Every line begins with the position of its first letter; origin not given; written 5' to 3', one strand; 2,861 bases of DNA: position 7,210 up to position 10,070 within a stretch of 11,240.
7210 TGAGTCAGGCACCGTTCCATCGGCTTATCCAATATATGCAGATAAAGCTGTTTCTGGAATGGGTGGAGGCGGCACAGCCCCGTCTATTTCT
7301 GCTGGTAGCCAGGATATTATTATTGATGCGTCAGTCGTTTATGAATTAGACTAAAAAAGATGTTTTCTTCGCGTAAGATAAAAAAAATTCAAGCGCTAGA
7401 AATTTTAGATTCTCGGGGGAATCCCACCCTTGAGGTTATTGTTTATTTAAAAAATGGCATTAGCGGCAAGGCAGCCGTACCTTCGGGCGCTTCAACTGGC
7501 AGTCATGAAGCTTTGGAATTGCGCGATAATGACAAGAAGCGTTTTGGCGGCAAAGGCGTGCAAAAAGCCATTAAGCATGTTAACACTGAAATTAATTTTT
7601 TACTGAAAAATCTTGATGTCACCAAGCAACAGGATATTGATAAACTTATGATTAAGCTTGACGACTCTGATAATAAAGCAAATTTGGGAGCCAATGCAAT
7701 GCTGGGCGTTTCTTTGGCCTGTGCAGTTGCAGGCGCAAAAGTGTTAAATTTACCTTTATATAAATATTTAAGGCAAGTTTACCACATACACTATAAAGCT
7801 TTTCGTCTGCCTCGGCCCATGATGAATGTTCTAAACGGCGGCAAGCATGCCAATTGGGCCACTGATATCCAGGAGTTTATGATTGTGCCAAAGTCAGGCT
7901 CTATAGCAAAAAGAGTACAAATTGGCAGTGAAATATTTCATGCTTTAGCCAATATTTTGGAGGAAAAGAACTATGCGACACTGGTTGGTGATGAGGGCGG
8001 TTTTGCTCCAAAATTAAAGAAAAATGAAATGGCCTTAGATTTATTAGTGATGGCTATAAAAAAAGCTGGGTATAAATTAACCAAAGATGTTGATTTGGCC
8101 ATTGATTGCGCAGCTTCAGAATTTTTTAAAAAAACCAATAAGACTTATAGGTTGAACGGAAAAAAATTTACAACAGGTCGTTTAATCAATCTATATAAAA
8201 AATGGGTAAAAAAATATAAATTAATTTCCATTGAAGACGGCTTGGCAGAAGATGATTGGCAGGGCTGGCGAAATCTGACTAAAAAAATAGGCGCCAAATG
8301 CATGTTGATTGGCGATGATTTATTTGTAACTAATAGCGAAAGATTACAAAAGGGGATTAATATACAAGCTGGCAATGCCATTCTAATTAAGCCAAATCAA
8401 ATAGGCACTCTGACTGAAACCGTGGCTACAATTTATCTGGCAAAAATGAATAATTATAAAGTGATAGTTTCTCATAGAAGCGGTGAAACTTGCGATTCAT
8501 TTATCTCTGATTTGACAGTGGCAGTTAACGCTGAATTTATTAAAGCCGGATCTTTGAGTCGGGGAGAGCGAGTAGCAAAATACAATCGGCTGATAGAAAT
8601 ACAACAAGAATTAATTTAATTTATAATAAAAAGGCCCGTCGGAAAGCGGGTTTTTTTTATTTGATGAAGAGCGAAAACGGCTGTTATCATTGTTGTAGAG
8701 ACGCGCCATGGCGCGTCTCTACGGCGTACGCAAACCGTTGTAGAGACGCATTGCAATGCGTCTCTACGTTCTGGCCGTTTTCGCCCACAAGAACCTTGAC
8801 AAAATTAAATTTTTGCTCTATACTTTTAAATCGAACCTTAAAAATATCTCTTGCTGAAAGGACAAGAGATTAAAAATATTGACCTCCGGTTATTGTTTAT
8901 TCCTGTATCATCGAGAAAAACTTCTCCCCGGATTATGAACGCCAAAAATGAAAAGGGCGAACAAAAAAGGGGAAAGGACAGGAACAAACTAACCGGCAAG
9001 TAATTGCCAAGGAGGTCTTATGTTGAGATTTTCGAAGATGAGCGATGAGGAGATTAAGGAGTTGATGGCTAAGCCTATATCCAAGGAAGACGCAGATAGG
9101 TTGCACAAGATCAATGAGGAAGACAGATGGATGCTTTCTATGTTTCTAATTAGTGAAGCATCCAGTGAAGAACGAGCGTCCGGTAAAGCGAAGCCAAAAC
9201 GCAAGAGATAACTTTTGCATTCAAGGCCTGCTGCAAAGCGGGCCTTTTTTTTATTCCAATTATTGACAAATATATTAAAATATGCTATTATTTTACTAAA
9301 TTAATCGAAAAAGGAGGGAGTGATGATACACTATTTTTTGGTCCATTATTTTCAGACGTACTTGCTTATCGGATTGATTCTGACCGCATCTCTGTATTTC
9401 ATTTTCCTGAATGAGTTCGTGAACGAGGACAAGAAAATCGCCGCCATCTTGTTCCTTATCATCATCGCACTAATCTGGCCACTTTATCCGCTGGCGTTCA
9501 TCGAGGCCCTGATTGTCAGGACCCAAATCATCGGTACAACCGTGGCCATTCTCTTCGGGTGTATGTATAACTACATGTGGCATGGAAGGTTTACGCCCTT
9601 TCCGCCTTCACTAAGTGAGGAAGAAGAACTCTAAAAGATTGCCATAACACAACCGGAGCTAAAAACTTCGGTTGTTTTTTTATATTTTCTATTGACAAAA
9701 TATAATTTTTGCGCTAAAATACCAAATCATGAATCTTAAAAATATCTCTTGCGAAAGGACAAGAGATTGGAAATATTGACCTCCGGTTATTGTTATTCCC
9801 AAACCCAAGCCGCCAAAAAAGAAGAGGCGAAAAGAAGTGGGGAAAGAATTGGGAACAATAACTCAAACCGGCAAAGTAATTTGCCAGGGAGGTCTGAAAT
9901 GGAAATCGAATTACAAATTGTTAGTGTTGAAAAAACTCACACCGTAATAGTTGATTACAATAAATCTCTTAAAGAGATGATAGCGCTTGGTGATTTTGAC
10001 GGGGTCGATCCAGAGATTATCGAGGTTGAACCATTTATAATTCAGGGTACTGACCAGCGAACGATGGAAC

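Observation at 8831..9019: Long structured 5' leader that pairs an anti-SD mimic with its own Shine-Dalgarno (copy L1): candidate new cis-regulatory RNA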

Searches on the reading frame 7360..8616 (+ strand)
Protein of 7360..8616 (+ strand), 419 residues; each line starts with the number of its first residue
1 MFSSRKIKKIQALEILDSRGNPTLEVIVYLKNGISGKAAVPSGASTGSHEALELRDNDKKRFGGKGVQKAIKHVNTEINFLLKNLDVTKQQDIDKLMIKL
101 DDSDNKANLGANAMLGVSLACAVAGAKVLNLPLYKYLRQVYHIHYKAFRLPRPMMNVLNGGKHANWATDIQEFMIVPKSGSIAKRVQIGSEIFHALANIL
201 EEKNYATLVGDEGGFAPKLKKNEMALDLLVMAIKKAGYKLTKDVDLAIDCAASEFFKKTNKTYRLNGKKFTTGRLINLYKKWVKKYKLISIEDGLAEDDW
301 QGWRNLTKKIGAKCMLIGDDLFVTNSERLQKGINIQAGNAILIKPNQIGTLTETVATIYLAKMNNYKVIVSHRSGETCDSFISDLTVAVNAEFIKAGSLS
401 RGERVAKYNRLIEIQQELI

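Call 33: find_homologous_proteins(query=window:7360-8616:+, max_evalue=1e-100)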
Query window:7360-8616:+ (419 aa): 7984 proteins with E <= 1e-100 among 8000 candidates; the best 120 are listed.
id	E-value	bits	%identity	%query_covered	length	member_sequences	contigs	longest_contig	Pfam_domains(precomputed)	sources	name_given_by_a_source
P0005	2.7e-273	924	100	100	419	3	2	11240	PF03952.22,PF00113.29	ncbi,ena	-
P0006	7.1e-252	853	91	100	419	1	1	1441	PF03952.22,PF00113.29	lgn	-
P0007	1.9e-233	793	85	100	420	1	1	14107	PF03952.22,PF00113.29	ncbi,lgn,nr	ncbi:phosphopyruvate hydratase [Candidatus Falkowbacteria bacterium]|nr:phosphopyruvate hydratase [C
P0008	1.6e-230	783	84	100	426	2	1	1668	PF03952.22,PF00113.29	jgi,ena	-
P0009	4.4e-228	775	83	100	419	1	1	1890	PF03952.22,PF00113.29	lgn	-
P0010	1.2e-225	767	82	100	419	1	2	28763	PF03952.22,PF00113.29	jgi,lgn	jgi:enolase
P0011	5.0e-225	765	82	100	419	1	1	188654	PF03952.22,PF00113.29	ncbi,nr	ncbi:MAG: phosphopyruvate hydratase [Patescibacteria group bacterium]|nr:phosphopyruvate hydratase [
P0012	2.4e-201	687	75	100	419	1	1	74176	PF03952.22,PF00113.29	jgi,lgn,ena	-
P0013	5.6e-201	686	75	100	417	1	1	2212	PF03952.22,PF00113.29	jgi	jgi:enolase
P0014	1.6e-197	674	74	100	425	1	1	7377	PF03952.22,PF00113.29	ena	-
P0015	2.2e-195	667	72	100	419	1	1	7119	PF03952.22,PF00113.29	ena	-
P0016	4.6e-195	666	72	100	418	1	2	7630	PF03952.22,PF00113.29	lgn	-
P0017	6.9e-195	666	71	100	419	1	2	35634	PF03952.22,PF00113.29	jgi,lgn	jgi:enolase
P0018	7.7e-195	666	71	100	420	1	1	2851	PF03952.22,PF00113.29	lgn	-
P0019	4.6e-194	663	71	100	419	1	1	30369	PF03952.22,PF00113.29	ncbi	-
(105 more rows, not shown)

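Call 35: find_encoding_contigs(protein=P0007, flank=10000, max_places=3)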
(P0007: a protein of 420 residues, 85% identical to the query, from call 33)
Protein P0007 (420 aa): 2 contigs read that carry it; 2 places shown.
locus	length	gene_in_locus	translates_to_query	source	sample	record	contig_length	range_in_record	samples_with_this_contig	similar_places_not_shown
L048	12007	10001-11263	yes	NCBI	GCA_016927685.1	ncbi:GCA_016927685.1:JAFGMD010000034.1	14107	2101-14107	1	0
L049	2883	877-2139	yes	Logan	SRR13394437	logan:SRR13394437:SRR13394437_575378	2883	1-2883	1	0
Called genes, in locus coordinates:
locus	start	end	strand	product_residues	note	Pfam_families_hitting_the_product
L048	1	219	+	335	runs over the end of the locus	PF13187:Fer4_9 (faint), PF13534:Fer4_17 (faint), PF12797:Fer4_2 (faint), PF13237:Fer4_10 (faint), PF13183:Fer4_8 (weak), PF17179:Fer4_22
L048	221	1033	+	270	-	PF00970:FAD_binding_6 (weak), PF00175:NAD_binding_1, PF10418:DHODB_Fe-S_bind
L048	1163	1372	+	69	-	PF01455:HupF_HypC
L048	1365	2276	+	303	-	PF00892:EamA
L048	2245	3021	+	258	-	PF19927:DUF6390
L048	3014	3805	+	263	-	PF01058:Oxidored_q6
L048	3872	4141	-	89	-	-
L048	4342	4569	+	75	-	-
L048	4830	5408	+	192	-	-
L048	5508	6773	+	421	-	PF00374:NiFeSe_Hases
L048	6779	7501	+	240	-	PF20260:PUA_4 (weak), PF04452:Methyltrans_RNA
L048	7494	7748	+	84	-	PF01155:HypA (weak)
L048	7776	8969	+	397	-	PF00162:PGK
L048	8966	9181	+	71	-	-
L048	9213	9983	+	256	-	PF04402:SIMPL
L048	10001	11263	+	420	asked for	PF03952:Enolase_N, PF00113:Enolase_C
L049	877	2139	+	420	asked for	PF03952:Enolase_N, PF00113:Enolase_C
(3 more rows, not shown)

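Call 36: find_encoding_contigs(protein=P0010, flank=10000, max_places=3)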
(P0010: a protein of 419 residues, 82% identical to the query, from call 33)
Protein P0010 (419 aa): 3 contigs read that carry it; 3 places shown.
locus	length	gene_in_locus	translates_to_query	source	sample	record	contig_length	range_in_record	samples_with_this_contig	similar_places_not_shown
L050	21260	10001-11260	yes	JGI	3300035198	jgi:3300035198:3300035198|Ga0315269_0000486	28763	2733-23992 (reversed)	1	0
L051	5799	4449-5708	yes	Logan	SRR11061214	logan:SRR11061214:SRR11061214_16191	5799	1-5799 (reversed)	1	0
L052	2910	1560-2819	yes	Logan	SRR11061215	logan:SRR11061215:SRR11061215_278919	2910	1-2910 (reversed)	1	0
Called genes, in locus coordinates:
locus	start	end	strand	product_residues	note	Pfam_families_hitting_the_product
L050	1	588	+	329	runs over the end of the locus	PF13187:Fer4_9 (faint), PF13534:Fer4_17 (faint), PF12838:Fer4_7 (faint), PF12797:Fer4_2 (faint), PF13183:Fer4_8 (weak), PF13237:Fer4_10 (faint), PF17179:Fer4_22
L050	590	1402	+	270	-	PF00970:FAD_binding_6, PF00175:NAD_binding_1, PF10418:DHODB_Fe-S_bind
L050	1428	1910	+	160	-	-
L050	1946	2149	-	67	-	-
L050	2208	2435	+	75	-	PF01455:HupF_HypC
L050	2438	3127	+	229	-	PF19927:DUF6390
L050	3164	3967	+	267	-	PF01058:Oxidored_q6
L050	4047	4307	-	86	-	-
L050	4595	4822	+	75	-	-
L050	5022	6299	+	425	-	PF00374:NiFeSe_Hases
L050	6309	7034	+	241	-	PF20260:PUA_4 (weak), PF04452:Methyltrans_RNA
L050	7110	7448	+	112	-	PF05635:23S_rRNA_IVP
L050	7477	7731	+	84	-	PF01155:HypA (weak)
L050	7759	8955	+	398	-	PF00162:PGK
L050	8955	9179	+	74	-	-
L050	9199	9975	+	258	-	PF04402:SIMPL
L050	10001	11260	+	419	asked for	PF03952:Enolase_N, PF00113:Enolase_C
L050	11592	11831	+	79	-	-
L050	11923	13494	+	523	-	PF01676:Metalloenzyme, PF06415:iPGM_N, PF01663:Phosphodiest, PF00884:Sulfatase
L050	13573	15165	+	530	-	PF01676:Metalloenzyme, PF06415:iPGM_N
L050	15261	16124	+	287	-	PF01149:Fapy_DNA_glyco, PF06831:H2TH, PF06827:zf-FPG_IleRS (weak)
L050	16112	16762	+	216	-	-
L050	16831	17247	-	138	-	PF02681:DUF212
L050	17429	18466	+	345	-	PF02618:YceG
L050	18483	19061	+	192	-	PF01997:Translin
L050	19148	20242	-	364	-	-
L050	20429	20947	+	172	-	PF14512:TM1586_NiRdase (faint), PF00881:Nitroreductase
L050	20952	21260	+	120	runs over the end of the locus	-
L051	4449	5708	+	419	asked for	PF03952:Enolase_N, PF00113:Enolase_C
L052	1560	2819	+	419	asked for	PF03952:Enolase_N, PF00113:Enolase_C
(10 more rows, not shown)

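Call 37: find_encoding_contigs(protein=P0012, flank=10000, max_places=3)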
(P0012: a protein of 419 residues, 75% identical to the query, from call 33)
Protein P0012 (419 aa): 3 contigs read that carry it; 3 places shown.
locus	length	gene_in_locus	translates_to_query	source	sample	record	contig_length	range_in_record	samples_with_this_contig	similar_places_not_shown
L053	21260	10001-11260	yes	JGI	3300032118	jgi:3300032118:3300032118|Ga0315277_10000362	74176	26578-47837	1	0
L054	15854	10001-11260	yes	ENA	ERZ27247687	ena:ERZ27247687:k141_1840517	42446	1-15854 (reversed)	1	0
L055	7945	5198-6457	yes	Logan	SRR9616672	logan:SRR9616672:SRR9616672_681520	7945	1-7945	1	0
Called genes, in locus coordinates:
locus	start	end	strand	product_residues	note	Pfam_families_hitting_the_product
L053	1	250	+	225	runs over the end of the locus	-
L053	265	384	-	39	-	-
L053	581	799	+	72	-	PF01455:HupF_HypC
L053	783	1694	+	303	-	PF00892:EamA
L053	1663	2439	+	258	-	PF19927:DUF6390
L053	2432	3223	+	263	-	PF01058:Oxidored_q6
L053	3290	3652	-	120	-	-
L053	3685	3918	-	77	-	-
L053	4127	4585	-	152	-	-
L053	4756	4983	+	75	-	-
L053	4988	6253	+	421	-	PF00374:NiFeSe_Hases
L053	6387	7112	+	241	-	PF20260:PUA_4, PF04452:Methyltrans_RNA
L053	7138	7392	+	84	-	PF01155:HypA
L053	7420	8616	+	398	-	PF00162:PGK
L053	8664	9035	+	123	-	PF05635:23S_rRNA_IVP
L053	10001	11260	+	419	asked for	PF03952:Enolase_N, PF00113:Enolase_C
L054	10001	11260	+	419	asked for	PF03952:Enolase_N, PF00113:Enolase_C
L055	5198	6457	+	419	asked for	PF03952:Enolase_N, PF00113:Enolase_C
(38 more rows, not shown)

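Call 46: find_encoding_contigs(protein=P0011, flank=10000, max_places=3)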
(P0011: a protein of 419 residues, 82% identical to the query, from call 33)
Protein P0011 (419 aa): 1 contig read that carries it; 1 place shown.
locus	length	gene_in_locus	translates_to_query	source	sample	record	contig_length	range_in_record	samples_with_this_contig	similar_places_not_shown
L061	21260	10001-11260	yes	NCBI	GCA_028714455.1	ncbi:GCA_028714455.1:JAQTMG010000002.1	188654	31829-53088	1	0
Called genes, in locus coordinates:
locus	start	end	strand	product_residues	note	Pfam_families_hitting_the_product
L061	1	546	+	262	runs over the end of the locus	PF01058:Oxidored_q6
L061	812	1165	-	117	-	-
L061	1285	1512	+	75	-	-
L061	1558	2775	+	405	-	PF22807:TrAA12, PF07995:GSDH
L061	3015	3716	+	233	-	-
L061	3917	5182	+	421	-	PF00374:NiFeSe_Hases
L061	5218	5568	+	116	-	PF05635:23S_rRNA_IVP, PF22296:bAvd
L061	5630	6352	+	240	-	PF20260:PUA_4 (weak), PF04452:Methyltrans_RNA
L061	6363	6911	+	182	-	-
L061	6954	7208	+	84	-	-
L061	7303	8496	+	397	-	PF00162:PGK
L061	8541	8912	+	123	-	PF13366:PDDEXK_3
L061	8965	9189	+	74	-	-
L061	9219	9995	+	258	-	PF04402:SIMPL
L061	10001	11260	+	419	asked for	PF03952:Enolase_N, PF00113:Enolase_C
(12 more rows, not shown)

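Call 62: search_protein_families(library=phrogs, proteins=[L050:11592-11831:+], max_evalue=0.01)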
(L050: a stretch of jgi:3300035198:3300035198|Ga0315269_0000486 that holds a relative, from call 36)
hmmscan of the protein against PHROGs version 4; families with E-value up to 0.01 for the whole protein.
L050:11592-11831:+ (79 aa): 0 families

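Call 63: search_protein_families(library=ncbifam, proteins=[L050:11592-11831:+], max_evalue=0.01)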
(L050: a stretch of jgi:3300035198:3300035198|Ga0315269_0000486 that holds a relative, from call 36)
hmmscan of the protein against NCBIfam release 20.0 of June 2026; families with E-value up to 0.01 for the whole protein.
L050:11592-11831:+ (79 aa): 0 families

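Call 64: search_protein_families(library=pfam, proteins=[L050:11592-11831:+], max_evalue=0.01)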
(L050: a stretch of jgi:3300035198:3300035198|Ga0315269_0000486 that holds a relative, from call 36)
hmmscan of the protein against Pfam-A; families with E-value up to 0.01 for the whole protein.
L050:11592-11831:+ (79 aa): 0 families

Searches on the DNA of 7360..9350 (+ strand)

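Call 5: search_rna_families(source=window, threshold=evalue, max_evalue=10, start=8600, end=9350, show_alignments=3)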
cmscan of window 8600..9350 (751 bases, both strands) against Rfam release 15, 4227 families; matches with E-value up to 10: 19.
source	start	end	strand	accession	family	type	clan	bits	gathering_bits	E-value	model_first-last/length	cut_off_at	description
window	8603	8661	+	RF02064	STnc370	Gene; sRNA;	-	37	54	0.0022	1-71/71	no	Enterobacterial sRNA STnc370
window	9202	9252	+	RF01859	Phe_leader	Cis-reg; leader;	-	22.6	55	0.3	1-125/125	no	Phenylalanine leader peptide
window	8613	8665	+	RF02845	Ref1C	Gene; sRNA;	-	18.3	90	6.7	32-84/131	no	Enterococcus sRNA 1C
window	9219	9246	+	RF01393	isrJ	Gene; sRNA;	-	17.8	37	1.3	47-74/75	no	isrJ Hfq binding RNA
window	8626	8694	+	RF02589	Spy779816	Gene; sRNA;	-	16.5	67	8.9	1-88/88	no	S. pyogenes small RNA 779816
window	8625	8657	+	RF02083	OrzO-P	Gene; antitoxin;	-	16.2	60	8.5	43-76/76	no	OrzO-P RNA antitoxin family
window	8674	8718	-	RF02985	ftsZ-DE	Gene; sRNA;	-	16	72.2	2.5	1-69/69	no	ftsZ-DE RNA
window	9218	9346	+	RF01577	RNase_P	Gene; ribozyme;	CL00002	15.4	100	7.7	1-626/626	no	Plasmodium RNase_P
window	9224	9245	+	RF01519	CC0196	Gene; sRNA;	-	15.3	35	0.97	34-55/58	no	Caulobacter sRNA CC0196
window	9145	9251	+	RF00513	Trp_leader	Cis-reg; leader;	-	15.2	41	4.1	1-100/100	no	Tryptophan operon leader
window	9114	9254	+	RF02834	VqmR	Gene; sRNA;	-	14.9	76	4.2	1-154/154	no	Vibrio RNA VqmR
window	8695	8767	+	RF01941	MIR1223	Gene; miRNA;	-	14.8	77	3.1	1-102/102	no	MIR1223 microRNA precursor family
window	8891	8976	-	RF01449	S_pombe_snR100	Gene; snRNA; snoRNA; HACA-box;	-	14.7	80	0.62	1-187/187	no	small nucleolar RNA snR100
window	8819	8953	-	RF04338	Plastid-psbJ-2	Cis-reg;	CL00152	14.4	65.6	5.5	1-144/144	no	Plastid-psbJ-2 3UTR RNA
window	8807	8839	+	RF01072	TMV_UPD-PK3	Cis-reg;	-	13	34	2.4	1-31/31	no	Pseudoknot of upstream pseudoknot domain (UPD) of the 3'UTR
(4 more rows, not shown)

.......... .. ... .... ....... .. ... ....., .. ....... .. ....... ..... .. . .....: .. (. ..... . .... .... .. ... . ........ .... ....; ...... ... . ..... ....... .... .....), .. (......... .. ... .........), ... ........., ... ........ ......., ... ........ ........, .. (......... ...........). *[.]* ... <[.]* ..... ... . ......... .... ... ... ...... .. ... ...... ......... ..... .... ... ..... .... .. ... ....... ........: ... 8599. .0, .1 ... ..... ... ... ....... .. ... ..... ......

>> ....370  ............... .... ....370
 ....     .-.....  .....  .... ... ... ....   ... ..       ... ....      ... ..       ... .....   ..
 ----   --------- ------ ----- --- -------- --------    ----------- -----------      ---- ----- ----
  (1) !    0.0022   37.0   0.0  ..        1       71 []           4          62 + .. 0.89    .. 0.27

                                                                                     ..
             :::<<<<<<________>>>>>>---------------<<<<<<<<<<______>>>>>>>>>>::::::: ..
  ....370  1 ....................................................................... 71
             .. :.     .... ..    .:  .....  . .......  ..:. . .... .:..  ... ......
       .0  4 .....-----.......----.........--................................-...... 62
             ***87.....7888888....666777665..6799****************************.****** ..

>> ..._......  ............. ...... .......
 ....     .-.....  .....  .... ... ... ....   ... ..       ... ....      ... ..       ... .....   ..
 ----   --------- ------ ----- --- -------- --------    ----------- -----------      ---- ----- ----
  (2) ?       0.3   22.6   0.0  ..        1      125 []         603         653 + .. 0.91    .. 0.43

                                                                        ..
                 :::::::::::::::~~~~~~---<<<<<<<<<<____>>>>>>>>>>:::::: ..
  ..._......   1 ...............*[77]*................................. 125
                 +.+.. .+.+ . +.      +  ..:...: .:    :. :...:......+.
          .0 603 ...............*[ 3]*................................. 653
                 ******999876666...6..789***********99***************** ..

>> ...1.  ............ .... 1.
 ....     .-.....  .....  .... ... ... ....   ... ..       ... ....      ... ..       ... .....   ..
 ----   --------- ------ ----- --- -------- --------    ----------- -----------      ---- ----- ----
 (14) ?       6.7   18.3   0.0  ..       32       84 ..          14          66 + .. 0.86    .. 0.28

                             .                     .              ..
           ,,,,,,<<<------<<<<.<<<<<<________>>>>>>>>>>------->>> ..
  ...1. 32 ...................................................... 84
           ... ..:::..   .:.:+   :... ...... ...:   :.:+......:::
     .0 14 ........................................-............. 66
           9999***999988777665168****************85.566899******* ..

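Call 42: search_rna_families(source=L050, start=11280, end=11900, threshold=evalue, max_evalue=1, show_alignments=2)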
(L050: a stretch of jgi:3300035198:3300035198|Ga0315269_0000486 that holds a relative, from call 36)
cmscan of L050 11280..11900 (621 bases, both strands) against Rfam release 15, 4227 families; matches with E-value up to 1: 0.
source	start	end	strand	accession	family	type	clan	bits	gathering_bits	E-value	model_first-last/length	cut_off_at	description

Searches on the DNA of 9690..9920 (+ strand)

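Call 57: build_rna_model(alignment_id=A4)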
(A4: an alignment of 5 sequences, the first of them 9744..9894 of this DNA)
Model R1 built from alignment A4 (5 sequences, 192 columns); structure: RNAalifold consensus.
model positions 150; base pairs 34; branch points 2; effective number of sequences 1.24; information 0.589 bits per position. Calibrated on 0.2 Mb of random sequence (short: E-values are rough).
structure used (alignment columns):
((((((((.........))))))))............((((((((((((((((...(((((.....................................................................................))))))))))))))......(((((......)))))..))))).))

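Call 58: search_with_rna_model(model_id=R1, sources=[window, L006, L014, L046, L048, L050, L053, L054, L055, L061, L045, L047, L049, L051, L052], max_evalue=10, make_alignment=false)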
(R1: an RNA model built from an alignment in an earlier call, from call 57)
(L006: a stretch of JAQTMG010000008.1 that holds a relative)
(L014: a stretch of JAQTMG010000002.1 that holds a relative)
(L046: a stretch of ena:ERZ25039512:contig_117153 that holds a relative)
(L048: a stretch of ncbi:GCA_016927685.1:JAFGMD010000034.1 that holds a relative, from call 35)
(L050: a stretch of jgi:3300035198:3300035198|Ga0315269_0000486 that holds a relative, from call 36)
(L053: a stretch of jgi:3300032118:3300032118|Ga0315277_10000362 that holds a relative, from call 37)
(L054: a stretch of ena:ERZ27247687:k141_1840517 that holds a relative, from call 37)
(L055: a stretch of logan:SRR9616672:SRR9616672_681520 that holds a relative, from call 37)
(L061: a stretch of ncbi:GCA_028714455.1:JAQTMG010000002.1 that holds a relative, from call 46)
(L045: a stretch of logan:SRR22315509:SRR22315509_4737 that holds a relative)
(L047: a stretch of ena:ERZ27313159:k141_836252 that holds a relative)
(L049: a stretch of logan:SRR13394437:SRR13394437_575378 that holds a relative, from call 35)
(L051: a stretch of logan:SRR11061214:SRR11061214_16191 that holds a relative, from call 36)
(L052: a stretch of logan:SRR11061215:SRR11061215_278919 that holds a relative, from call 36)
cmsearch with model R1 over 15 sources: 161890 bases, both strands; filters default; matches with E-value up to 10: 18.
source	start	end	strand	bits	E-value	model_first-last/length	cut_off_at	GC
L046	4587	4738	+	169.5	2e-36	1-150/150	no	0.42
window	9744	9894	+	168.1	4.4e-36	1-150/150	no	0.44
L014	3282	3431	+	166.8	8.3e-36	1-150/150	no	0.41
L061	11454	11603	+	166.8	8.3e-36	1-150/150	no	0.41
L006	4050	4230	+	139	1.7e-29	1-150/150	no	0.38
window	8846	9017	+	129.3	2.6e-27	1-150/150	no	0.41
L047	95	266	+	129.3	2.6e-27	1-150/150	no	0.41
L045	1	121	+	123.4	5.7e-26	30-150/150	5'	0.43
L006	5826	5956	+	16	0.11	1-150/150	no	0.31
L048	5980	6022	+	10.6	1.9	1-150/150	no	0.37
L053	3200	3252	+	8.8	4.9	56-110/150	no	0.3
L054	3200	3252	+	8.8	4.9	56-110/150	no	0.3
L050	3599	3667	-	8.4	5.9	50-113/150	no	0.36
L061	17431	17475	+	8.1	7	64-107/150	no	0.29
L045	5949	5993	+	8.1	7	64-107/150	no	0.29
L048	11478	11619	+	7.9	8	1-150/150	no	0.32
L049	2354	2495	+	7.9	8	1-150/150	no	0.32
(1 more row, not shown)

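Call 60: search_with_rna_model(model_id=R1, sources=[window, L006, L014, L046], max_evalue=1e-10, make_alignment=true)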
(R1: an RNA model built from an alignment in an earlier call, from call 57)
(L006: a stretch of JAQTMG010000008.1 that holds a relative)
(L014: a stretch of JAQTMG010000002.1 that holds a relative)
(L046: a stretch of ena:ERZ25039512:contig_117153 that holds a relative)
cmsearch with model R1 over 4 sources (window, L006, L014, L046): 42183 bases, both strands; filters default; matches with E-value up to 1e-10: 5.
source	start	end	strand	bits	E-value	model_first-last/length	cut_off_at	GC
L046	4587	4738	+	169.5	5.3e-37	1-150/150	no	0.42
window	9744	9894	+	168.1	1.1e-36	1-150/150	no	0.44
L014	3282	3431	+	166.8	2.2e-36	1-150/150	no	0.41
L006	4050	4230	+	139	4.4e-30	1-150/150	no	0.38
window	8846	9017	+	129.3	6.8e-28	1-150/150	no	0.41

Alignment A5: 5 matches aligned to the model, 192 columns, each read 5' to 3' on its own strand. Consensus structure (alignment columns), stored with it:
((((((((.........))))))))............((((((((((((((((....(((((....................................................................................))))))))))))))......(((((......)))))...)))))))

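Call 85: search_rna_families(source=window, start=9690, end=9920, threshold=evalue, max_evalue=10)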
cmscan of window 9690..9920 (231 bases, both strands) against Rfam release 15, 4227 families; matches with E-value up to 10: 9.
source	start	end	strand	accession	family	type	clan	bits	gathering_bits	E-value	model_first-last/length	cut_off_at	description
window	9748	9802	+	RF03545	Flavi_ISFV_CRE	Cis-reg;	-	18.7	41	0.97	1-89/89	no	Insect-specific Flavivirus 3' UTR cis-acting replication element (CRE)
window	9789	9862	-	RF01751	potC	Cis-reg;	-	18.5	44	0.3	1-70/70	no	potC RNA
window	9781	9918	+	RF02157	NPPA-AS1_2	Gene; lncRNA;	-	16.5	60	1.6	1-150/150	no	NPPA antisense RNA 1 conserved region 2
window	9748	9890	+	RF02161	PART1_3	Gene; lncRNA;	-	15.7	40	0.21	1-131/131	no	Prostate androgen-regulated transcript 1 conserved region 3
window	9741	9777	+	RF03445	mir-7552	Gene; miRNA;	-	15.5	59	6.5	13-48/63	no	mir-7552 microRNA precursor family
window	9693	9744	+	RF02089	CLRN1-AS1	Gene; lncRNA;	-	10.9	48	1.5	27-79/79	no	CLRN1 antisense RNA 1 conserved region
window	9769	9799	+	RF00282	SNORD48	Gene; snRNA; snoRNA; CD-box;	-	10.7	36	7.4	1-63/63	no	Small nucleolar RNA SNORD48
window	9690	9776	+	RF02687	RAGATH-8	Gene; sRNA;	-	9.2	86.7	2.1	189-276/276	5'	RAGATH-8 RNA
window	9690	9756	-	RF00629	P24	Gene;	-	8.7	100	3.2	1-72/255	3'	Pseudomonas sRNA P24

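Call 88: search_dna_similar(query=window:9690-9900:+, collection=phages, mode=distant, max_evalue=0.01, max_rows=10)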
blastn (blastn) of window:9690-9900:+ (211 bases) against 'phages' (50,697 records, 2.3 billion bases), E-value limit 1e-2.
No match.

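Call 89: search_dna_similar(query=window:9690-9900:+, collection=plasmids, mode=distant, max_evalue=0.01, max_rows=10)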
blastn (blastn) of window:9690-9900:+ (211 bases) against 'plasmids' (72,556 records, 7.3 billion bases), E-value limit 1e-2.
No match.
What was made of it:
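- There is no match in the phage or plasmid collections (calls 88, 89).
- Tried and rejected: blastn against the phage and plasmid collections found no match (calls 88, 89).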
